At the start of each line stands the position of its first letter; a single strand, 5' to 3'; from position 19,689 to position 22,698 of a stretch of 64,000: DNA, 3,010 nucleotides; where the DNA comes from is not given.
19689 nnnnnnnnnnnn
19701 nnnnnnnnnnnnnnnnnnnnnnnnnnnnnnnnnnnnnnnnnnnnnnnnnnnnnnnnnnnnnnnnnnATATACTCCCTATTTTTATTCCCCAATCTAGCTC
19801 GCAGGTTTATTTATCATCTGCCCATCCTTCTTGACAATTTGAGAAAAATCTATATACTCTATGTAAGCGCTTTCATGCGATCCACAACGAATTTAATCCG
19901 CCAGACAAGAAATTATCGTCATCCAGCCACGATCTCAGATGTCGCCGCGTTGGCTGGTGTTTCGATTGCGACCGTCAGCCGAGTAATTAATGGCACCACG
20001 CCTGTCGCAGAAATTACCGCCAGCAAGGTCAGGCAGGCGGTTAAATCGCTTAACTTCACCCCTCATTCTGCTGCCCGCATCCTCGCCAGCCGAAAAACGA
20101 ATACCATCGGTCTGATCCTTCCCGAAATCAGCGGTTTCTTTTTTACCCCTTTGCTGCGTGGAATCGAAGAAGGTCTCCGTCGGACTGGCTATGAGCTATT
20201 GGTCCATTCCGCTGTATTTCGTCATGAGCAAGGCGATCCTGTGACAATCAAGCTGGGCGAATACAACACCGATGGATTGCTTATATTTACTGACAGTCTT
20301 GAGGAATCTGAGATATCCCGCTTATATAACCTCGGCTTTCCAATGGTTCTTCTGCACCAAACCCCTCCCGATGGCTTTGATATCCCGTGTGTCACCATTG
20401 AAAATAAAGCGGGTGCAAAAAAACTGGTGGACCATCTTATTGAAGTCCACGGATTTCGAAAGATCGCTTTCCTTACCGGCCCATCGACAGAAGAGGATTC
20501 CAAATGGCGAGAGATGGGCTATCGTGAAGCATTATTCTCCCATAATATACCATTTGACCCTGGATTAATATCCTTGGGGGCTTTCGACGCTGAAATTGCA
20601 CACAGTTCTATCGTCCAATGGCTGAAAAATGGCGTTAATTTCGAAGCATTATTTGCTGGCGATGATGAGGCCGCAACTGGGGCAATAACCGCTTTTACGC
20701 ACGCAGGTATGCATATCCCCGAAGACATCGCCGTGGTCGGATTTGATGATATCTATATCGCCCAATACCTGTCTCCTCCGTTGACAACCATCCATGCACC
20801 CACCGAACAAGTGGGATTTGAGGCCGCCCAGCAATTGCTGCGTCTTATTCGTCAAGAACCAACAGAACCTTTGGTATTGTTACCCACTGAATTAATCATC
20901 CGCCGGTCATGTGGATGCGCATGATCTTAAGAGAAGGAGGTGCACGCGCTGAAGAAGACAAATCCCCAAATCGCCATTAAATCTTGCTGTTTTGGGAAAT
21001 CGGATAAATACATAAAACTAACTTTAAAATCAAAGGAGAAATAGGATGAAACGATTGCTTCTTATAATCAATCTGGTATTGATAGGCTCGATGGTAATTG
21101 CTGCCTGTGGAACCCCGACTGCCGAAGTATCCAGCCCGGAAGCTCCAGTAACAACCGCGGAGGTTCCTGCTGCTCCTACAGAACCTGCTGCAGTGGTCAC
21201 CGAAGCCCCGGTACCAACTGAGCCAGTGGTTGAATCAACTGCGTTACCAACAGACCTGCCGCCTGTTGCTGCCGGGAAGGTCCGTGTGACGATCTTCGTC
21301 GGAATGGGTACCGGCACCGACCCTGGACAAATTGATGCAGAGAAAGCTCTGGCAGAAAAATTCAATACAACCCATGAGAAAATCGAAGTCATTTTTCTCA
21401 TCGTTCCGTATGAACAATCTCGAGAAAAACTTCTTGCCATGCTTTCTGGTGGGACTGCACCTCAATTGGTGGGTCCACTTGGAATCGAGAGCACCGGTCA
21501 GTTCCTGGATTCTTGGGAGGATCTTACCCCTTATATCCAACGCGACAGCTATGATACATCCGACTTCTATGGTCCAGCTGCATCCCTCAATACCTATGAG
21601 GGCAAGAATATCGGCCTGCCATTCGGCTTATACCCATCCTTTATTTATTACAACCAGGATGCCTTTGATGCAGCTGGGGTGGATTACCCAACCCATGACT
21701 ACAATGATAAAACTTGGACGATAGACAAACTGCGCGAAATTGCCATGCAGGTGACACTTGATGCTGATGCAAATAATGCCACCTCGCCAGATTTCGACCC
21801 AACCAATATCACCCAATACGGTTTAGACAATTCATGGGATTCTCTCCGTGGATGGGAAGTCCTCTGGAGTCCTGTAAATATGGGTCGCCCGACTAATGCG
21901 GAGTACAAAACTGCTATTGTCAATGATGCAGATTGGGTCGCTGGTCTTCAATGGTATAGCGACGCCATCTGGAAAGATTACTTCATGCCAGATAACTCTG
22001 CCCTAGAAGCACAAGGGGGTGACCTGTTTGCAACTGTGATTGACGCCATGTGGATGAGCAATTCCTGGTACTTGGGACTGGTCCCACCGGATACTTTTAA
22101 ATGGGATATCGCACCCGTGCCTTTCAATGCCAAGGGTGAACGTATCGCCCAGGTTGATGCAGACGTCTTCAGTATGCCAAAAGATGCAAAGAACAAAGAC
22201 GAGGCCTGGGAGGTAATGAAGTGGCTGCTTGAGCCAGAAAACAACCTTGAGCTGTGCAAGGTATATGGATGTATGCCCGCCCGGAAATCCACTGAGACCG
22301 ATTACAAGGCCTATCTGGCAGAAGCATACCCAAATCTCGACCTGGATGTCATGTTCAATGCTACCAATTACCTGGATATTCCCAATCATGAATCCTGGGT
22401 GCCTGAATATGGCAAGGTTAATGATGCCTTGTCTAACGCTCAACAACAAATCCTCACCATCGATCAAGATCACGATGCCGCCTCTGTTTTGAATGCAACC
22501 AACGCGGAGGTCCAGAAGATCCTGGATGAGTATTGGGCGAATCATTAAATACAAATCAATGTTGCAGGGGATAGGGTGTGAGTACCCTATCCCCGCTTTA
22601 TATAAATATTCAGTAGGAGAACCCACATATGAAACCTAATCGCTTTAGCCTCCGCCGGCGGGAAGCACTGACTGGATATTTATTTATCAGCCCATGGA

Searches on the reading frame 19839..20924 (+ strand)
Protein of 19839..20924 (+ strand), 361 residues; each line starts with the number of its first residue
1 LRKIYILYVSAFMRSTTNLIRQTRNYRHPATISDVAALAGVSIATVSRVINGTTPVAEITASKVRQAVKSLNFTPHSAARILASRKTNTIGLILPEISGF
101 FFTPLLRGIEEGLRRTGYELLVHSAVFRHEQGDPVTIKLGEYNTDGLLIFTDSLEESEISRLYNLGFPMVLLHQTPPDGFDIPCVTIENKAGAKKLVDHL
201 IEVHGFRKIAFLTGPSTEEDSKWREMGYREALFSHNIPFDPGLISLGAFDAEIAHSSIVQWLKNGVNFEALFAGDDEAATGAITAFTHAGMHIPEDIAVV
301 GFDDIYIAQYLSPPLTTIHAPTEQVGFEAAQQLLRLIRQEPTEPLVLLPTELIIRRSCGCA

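Call 5: search_protein_families(library=pfam, proteins=[window:19839-20924:+], max_evalue=0.01)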
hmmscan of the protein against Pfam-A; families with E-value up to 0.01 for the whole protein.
window:19839-20924:+ (361 aa): 6 families
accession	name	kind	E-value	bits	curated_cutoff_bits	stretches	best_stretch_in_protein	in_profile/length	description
PF13377.12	Peripla_BP_3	-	4.8e-35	121.5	26.5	1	197-358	1-167/167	Periplasmic binding protein-like domain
PF00532.27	Peripla_BP_1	-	2.8e-24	86.5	22.2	1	88-347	2-271/281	Periplasmic binding proteins and sugar binding domain of LacI family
PF00356.27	LacI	-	5.6e-16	58.5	27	1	31-75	1-45/46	Bacterial regulatory proteins, lacI family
PF13407.12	Peripla_BP_4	-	7.3e-08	32.7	35.1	1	90-304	1-218/258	Periplasmic binding protein domain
PF13560.12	HTH_31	-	0.0012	19.5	27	1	21-76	7-59/64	Helix-turn-helix domain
PF01381.28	HTH_3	-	0.0031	17.9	23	1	31-63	11-43/55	Helix-turn-helix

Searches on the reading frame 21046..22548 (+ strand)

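Call 5: search_protein_families(library=pfam, proteins=[window:21046-22548:+], max_evalue=0.01)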
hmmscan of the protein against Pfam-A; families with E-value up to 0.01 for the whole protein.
window:21046-22548:+ (500 aa): 2 families
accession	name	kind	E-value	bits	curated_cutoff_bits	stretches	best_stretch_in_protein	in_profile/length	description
PF13416.11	SBP_bac_8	-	1.8e-21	77.6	27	1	101-417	1-266/279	Bacterial extracellular solute-binding protein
PF01547.30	SBP_bac_1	-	2.3e-17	64.4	26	1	97-399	6-305/307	Bacterial extracellular solute-binding protein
